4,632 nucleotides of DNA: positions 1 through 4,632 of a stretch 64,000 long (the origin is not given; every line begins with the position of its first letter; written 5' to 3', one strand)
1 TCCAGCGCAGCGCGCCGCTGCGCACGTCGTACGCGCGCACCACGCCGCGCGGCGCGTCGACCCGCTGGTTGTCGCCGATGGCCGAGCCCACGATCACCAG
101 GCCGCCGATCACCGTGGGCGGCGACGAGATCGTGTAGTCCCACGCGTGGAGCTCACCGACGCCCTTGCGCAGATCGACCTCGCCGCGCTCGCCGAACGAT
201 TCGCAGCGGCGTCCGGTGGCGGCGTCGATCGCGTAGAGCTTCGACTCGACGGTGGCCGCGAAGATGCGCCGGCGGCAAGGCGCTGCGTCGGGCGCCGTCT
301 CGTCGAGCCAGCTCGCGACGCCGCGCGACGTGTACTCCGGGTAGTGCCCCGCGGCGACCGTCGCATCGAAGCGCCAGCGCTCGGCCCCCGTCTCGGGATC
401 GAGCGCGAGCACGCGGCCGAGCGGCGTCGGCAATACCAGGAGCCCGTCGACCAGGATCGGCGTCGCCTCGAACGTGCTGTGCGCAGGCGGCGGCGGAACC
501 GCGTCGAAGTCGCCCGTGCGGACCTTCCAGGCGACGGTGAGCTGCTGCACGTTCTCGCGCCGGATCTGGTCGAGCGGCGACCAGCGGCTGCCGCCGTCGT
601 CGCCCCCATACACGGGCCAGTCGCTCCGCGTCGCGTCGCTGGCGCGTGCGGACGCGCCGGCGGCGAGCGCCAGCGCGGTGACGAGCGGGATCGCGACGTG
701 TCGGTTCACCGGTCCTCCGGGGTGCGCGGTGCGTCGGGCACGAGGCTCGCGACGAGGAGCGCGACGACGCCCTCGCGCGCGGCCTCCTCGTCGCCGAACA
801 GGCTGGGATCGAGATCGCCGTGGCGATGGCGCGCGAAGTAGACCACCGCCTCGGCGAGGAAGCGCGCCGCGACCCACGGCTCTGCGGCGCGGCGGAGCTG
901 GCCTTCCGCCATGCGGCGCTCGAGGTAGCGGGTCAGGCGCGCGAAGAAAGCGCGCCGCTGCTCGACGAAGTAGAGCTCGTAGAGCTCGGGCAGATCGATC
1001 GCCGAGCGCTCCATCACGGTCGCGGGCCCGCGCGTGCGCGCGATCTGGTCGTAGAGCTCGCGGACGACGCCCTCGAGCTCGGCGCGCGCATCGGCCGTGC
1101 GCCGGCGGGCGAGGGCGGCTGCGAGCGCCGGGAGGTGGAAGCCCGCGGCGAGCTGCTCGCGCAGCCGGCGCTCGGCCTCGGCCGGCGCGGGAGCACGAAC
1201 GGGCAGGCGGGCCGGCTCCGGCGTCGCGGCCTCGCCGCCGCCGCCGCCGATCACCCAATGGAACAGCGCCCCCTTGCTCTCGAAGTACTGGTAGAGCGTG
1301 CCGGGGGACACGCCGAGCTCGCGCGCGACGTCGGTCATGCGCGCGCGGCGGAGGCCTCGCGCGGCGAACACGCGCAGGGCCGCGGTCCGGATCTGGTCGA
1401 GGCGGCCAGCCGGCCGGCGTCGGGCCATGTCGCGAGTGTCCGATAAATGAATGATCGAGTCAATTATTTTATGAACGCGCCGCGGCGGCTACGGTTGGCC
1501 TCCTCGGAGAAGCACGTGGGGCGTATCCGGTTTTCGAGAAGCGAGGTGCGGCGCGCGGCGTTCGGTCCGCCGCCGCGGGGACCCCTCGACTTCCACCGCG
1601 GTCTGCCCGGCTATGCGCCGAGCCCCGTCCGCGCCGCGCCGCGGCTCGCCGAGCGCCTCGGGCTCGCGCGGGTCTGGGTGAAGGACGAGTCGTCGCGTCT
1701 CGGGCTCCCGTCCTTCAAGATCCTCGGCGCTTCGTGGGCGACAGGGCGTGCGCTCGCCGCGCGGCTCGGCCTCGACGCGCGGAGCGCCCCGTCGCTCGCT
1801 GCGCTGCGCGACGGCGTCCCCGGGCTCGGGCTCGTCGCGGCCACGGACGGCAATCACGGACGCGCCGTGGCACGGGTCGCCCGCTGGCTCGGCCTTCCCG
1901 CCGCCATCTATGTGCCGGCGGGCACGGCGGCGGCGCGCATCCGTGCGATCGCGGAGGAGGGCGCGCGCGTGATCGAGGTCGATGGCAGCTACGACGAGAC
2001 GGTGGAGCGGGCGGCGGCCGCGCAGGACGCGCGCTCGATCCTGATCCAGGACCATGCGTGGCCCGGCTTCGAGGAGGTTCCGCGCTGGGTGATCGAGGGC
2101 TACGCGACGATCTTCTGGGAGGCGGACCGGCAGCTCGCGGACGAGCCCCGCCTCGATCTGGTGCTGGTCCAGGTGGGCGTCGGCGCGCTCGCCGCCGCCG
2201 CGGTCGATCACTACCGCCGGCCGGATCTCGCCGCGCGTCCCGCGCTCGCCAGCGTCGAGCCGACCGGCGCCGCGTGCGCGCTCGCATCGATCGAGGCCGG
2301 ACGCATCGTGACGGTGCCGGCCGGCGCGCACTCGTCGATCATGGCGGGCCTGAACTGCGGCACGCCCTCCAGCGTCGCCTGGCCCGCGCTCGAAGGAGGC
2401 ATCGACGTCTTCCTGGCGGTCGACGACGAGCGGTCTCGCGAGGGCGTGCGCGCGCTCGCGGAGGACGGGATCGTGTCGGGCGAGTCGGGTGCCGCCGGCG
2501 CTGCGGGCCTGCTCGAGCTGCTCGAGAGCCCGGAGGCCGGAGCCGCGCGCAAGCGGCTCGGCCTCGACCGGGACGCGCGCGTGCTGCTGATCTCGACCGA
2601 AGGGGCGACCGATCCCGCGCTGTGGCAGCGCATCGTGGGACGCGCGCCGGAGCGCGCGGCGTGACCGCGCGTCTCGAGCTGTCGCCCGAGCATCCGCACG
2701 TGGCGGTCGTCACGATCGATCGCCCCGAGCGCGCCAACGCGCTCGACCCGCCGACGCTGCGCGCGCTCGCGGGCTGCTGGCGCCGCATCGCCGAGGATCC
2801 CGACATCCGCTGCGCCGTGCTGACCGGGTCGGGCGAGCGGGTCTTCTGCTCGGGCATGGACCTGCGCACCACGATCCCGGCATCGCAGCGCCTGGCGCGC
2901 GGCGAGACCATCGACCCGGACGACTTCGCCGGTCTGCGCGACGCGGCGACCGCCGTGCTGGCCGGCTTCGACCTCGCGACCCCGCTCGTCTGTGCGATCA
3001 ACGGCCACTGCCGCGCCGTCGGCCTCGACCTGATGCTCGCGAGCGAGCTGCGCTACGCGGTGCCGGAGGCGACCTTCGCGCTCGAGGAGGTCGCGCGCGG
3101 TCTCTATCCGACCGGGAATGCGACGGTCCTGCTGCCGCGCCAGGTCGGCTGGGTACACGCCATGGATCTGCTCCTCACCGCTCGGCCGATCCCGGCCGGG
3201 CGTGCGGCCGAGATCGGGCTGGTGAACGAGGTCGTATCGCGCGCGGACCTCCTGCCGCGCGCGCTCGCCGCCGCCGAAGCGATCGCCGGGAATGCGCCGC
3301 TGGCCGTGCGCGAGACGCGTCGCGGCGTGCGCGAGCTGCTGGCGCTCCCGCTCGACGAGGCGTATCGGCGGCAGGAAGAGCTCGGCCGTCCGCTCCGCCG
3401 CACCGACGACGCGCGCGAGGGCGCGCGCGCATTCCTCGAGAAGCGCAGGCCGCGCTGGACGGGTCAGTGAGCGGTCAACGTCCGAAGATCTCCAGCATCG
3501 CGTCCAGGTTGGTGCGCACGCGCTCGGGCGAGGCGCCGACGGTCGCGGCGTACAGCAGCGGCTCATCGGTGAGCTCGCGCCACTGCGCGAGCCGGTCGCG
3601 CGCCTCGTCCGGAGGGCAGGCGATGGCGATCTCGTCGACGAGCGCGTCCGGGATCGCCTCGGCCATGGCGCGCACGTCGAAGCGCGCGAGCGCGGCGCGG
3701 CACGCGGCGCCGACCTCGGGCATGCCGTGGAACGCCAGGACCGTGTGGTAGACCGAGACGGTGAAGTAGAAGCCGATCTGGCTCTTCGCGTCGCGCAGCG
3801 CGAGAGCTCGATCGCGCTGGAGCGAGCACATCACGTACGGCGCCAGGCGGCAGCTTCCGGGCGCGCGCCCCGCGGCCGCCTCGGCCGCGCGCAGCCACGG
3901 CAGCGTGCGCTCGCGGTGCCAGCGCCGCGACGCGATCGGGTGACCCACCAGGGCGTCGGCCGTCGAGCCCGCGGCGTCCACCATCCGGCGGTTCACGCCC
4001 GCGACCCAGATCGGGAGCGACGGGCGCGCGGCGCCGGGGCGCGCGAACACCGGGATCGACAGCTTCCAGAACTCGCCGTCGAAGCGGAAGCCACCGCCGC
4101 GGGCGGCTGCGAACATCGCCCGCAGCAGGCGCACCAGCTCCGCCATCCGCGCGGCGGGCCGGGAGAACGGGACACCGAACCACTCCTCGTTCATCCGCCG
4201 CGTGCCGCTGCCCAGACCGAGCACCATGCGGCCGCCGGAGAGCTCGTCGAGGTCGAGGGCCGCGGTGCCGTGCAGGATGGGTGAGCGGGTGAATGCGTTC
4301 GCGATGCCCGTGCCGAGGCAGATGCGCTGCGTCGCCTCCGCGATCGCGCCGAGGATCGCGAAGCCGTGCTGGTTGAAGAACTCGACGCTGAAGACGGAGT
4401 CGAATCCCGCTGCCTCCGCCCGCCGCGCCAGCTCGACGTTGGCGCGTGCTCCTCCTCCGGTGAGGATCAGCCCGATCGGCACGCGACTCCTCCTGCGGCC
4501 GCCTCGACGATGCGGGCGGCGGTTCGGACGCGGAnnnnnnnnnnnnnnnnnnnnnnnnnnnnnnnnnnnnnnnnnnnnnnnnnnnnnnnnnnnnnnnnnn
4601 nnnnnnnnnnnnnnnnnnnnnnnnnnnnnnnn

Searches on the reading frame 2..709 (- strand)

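Call 45: search_protein_families(library=pfam, proteins=[window:2-709:-], max_evalue=0.001)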
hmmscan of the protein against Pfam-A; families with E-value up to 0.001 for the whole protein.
window:2-709:- (236 aa): 2 families
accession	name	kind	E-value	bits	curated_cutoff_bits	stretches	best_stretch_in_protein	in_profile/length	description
PF01011.28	PQQ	-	1.2e-72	245.9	26.7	1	31-236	1-204/595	Glucose/ethanol/alcohol dehydrogenase, beta-propeller domain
PF13360.13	PQQ_2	-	9.5e-10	38.9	27.6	1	80-236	25-231/233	Outer membrane protein assembly factor BamB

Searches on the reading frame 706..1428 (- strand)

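Call 45: search_protein_families(library=pfam, proteins=[window:706-1428:-], max_evalue=0.001)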
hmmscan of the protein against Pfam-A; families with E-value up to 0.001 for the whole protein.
window:706-1428:- (240 aa): 3 families
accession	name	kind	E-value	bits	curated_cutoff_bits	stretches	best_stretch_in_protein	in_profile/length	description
PF00440.29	TetR_N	-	1.6e-14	53.9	24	1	13-57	1-45/47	Bacterial regulatory proteins, tetR family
PF17932.6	TetR_C_24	-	2.8e-05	24.8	26.4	1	112-199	2-88/114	Tetracyclin repressor-like, C-terminal domain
PF01527.26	HTH_Tnp_1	-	0.00082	20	24.1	0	30-48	25-43/75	Transposase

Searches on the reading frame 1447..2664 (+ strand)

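Call 5: search_protein_families(library=pfam, proteins=[window:1447-2664:+], max_evalue=0.01)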
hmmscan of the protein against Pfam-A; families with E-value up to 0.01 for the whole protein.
window:1447-2664:+ (405 aa): 1 family
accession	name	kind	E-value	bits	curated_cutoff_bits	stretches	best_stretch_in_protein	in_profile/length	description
PF00291.31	PALP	-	4.6e-55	187.5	35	1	54-363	3-282/295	Pyridoxal-phosphate dependent enzyme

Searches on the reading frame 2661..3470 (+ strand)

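Call 5: search_protein_families(library=pfam, proteins=[window:2661-3470:+], max_evalue=0.01)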
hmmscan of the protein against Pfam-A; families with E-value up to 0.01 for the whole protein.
window:2661-3470:+ (269 aa): 2 families
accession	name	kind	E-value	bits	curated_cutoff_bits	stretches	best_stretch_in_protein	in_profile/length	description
PF00378.25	ECH_1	-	1.7e-45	155.8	27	1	13-269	5-251/251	Enoyl-CoA hydratase/isomerase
PF16113.10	ECH_2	-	1e-25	91.4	27.2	1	15-197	2-177/335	Enoyl-CoA hydratase/isomerase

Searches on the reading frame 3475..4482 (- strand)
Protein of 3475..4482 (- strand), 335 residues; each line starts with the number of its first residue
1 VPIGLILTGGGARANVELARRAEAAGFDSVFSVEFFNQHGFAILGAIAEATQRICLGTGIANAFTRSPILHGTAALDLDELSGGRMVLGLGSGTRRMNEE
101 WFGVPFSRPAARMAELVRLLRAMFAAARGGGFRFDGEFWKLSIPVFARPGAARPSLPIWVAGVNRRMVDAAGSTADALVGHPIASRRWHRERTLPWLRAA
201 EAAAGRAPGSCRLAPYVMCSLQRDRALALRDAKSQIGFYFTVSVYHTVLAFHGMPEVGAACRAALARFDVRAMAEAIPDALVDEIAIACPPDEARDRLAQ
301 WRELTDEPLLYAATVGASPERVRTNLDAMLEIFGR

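Call 5: search_protein_families(library=pfam, proteins=[window:3475-4482:-], max_evalue=0.01)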
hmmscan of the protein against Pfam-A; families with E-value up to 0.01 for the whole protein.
window:3475-4482:- (335 aa): 1 family
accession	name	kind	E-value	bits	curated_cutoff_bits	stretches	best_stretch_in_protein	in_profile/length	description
PF00296.26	Bac_luciferase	-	5.2e-58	197.3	27.9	1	10-305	19-311/314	Luciferase-like monooxygenase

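Call 7: search_protein_families(library=ncbifam, proteins=[window:3475-4482:-], max_evalue=0.01)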
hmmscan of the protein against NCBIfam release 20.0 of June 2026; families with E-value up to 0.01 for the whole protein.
window:3475-4482:- (335 aa): 27 families (the best 25 are shown)
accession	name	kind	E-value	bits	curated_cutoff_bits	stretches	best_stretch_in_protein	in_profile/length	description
TIGR03617.1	F420_MSMEG_2256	subfamily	1.2e-58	198.5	278.15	1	19-327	1-314/318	TIGR03617 family F420-dependent LLM class oxidoreductase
TIGR04024.1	F420_NP1902A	hypoth_equivalog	5.9e-39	133.7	345.4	1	16-303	18-301/330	TIGR04024 family LLM class F420-dependent oxidoreductase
NF002619.0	PRK02271.1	equivalog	2.8e-36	125.4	276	1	16-317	17-311/329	5,10-methylenetetrahydromethanopterin reductase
TIGR03555.1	F420_mer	equivalog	3.2e-33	115.5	348.7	1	17-303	16-296/325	5,10-methylenetetrahydromethanopterin reductase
TIGR03559.1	F420_Rv3520c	subfamily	4.3e-32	111.5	335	1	10-303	10-316/325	LLM class F420-dependent oxidoreductase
TIGR03564.1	F420_MSMEG_4879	subfamily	1e-30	107.3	234.25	1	16-259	2-238/265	TIGR03564 family F420-dependent LLM class oxidoreductase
TIGR03841.1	F420_Rv3093c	subfamily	2.5e-30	105.9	213.65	1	13-303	10-286/298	LLM class F420-dependent oxidoreductase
TIGR03621.1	F420_MSMEG_2516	subfamily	3.6e-25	88.7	213.15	1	11-177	12-172/295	TIGR03621 family F420-dependent LLM class oxidoreductase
TIGR03619.1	F420_Rv2161c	subfamily_domain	1.1e-24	87.4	166.9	1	40-222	46-224/247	TIGR03619 family F420-dependent LLM class oxidoreductase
TIGR03857.1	F420_MSMEG_2249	hypoth_equivalog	2.8e-22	79.4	218.4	1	10-250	11-245/329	TIGR03857 family LLM class F420-dependent oxidoreductase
TIGR03560.1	F420_Rv1855c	subfamily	1.8e-20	73.7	231.4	1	16-178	16-191/227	TIGR03560 family F420-dependent LLM class oxidoreductase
TIGR03571.1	lucif_BA3436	subfamily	9.2e-18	64.5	303.9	1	15-185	33-211/304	TIGR03571 family LLM class oxidoreductase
TIGR03557.1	F420_G6P_family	subfamily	2.4e-13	49.9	210.4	1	10-181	10-188/316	TIGR03557 family F420-dependent LLM class oxidoreductase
TIGR03620.1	F420_MSMEG_4141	subfamily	3.7e-13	49.5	219.8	1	12-122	17-121/280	TIGR03620 family F420-dependent LLM class oxidoreductase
TIGR03842.1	F420_CPS_4043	hypoth_equivalog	2.3e-12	46.7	295.45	1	10-213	10-200/329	TIGR03842 family LLM class F420-dependent oxidoreductase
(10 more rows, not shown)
